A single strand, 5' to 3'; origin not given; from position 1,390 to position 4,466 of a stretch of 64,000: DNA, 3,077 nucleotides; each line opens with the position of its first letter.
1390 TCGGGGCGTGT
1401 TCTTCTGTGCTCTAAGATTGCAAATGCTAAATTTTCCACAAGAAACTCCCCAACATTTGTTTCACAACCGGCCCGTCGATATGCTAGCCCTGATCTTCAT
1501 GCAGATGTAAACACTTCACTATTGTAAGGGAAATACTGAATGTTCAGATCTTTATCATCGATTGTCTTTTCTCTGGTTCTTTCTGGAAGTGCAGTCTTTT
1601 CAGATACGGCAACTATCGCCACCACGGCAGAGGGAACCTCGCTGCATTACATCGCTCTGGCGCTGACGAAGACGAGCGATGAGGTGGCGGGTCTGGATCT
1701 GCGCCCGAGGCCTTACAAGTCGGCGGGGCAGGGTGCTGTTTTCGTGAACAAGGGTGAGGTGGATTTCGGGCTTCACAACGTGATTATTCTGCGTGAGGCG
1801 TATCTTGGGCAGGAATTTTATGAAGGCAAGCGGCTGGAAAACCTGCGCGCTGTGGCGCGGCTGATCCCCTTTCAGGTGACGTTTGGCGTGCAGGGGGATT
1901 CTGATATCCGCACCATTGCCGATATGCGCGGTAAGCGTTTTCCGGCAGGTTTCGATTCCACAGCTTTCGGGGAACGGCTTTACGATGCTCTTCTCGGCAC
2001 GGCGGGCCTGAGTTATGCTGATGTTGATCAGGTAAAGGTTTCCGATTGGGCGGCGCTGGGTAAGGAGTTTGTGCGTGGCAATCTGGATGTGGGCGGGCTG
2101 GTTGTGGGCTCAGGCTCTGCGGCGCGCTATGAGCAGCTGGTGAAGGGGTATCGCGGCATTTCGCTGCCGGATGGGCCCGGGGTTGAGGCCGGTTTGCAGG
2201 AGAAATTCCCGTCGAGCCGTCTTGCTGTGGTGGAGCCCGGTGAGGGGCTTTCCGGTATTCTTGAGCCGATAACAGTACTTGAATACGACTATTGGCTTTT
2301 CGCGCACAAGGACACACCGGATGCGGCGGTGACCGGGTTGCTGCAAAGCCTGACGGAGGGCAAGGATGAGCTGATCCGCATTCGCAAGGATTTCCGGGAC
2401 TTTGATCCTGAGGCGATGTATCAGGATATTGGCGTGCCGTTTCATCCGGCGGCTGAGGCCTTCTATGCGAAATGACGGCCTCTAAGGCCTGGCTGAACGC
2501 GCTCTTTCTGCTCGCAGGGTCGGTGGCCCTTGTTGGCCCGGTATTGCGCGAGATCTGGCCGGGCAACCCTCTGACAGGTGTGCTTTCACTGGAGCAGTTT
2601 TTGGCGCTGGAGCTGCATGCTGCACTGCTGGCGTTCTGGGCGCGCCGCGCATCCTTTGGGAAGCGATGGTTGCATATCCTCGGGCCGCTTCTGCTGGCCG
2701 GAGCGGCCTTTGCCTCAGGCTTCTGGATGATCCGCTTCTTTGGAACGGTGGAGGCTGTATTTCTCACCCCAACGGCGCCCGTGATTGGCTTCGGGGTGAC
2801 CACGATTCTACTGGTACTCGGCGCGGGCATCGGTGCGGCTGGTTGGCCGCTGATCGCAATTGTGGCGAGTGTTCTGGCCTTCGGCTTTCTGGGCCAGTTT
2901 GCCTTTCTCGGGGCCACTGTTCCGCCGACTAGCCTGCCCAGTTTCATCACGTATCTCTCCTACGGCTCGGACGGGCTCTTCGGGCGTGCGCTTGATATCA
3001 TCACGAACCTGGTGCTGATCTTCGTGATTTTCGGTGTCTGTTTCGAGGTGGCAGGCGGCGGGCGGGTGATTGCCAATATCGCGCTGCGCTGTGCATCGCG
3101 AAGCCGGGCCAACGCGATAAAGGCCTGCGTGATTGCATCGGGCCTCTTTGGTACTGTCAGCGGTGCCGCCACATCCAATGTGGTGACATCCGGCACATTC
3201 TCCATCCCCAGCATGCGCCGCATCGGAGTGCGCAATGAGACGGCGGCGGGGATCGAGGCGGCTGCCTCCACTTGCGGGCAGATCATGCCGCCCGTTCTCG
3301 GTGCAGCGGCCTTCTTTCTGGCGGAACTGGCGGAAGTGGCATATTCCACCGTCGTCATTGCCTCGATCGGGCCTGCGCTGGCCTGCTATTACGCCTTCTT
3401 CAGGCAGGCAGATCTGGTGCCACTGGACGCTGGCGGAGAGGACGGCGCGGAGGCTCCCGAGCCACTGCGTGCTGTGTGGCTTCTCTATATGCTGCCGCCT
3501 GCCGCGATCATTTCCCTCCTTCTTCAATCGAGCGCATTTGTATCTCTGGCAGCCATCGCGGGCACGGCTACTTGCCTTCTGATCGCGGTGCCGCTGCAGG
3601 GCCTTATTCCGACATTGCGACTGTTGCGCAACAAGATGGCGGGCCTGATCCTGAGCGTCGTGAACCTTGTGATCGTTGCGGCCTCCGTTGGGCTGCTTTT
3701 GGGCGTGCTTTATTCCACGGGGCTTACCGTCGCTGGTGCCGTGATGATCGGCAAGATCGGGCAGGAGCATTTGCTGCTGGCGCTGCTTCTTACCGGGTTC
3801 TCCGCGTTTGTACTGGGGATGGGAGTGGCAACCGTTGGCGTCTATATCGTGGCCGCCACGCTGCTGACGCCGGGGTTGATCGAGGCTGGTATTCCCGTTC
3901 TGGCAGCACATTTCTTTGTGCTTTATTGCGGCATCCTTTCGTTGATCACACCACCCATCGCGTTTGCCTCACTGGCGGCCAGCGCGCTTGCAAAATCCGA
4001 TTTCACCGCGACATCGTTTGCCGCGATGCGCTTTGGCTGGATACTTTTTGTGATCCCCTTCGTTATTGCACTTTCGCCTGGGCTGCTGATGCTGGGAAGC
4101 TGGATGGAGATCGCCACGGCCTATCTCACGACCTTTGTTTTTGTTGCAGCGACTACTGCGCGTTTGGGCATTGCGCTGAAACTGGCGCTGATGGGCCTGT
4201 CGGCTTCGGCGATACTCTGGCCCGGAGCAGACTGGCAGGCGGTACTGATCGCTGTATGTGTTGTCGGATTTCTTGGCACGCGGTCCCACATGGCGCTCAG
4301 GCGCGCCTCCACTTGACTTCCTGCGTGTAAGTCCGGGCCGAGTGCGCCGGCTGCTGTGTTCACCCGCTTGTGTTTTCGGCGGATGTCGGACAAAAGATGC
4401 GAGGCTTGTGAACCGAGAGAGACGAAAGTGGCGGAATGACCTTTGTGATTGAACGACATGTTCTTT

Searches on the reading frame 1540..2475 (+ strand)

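Call 5: search_protein_families(library=pfam, proteins=[window:1540-2475:+], max_evalue=0.01)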
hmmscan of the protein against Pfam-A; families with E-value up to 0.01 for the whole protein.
window:1540-2475:+ (311 aa): 2 families
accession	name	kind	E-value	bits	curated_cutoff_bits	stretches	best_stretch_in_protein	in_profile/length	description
PF16868.10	NMT1_3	-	2e-22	80.6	27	1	61-309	40-285/289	NMT1-like family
PF09084.16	NMT1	-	1e-06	29.2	20.5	1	50-185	19-144/216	NMT1/THI5 like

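Call 6: search_protein_families(library=ncbifam, proteins=[window:1540-2475:+], max_evalue=0.01)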
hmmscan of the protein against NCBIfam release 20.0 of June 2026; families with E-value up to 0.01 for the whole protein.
window:1540-2475:+ (311 aa): 2 families
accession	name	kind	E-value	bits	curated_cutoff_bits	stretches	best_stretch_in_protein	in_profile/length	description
TIGR02122.1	TRAP_TAXI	subfamily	1.2e-28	99.9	84.35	1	21-310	29-317/320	TAXI family TRAP transporter solute-binding subunit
TIGR01728.1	SsuA_fam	subfamily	0.0015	17.8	163.5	1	116-183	88-152/290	aliphatic sulfonate ABC transporter substrate-binding protein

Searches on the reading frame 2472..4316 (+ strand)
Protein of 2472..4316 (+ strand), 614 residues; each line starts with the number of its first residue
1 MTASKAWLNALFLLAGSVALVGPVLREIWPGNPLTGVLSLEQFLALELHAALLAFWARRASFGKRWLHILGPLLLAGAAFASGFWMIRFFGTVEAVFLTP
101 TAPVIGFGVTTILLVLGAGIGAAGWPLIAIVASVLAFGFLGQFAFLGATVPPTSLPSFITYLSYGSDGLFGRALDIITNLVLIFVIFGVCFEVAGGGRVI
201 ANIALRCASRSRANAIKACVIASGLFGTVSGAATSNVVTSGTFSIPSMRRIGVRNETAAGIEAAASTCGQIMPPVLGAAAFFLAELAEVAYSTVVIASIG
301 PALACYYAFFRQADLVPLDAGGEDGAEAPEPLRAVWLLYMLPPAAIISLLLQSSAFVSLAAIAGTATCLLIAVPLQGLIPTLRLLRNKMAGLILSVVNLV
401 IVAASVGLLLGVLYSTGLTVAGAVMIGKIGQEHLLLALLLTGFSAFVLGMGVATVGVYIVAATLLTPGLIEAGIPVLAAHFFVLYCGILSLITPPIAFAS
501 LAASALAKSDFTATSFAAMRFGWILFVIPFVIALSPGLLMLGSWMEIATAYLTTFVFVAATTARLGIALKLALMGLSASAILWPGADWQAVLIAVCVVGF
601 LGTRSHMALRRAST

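Call 5: search_protein_families(library=pfam, proteins=[window:2472-4316:+], max_evalue=0.01)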
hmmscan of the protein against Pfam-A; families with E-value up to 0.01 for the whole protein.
window:2472-4316:+ (614 aa): 1 family
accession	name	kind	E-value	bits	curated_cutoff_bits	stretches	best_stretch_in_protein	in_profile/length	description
PF06808.19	DctM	-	1.6e-44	152.8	23.8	1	113-544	4-410/413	Tripartite ATP-independent periplasmic transporter, DctM component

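Call 6: search_protein_families(library=ncbifam, proteins=[window:2472-4316:+], max_evalue=0.01)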
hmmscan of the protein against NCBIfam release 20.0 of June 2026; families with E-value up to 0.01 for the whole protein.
window:2472-4316:+ (614 aa): 2 families
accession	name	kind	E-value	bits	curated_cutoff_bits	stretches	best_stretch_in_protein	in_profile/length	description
TIGR02123.1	TRAP_fused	subfamily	2.4e-100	337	320.65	1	41-567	32-565/615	TRAP transporter fused permease subunit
TIGR00786.1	dctM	subfamily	3.2e-08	32.8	268.45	1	183-529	45-391/405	TRAP transporter large permease subunit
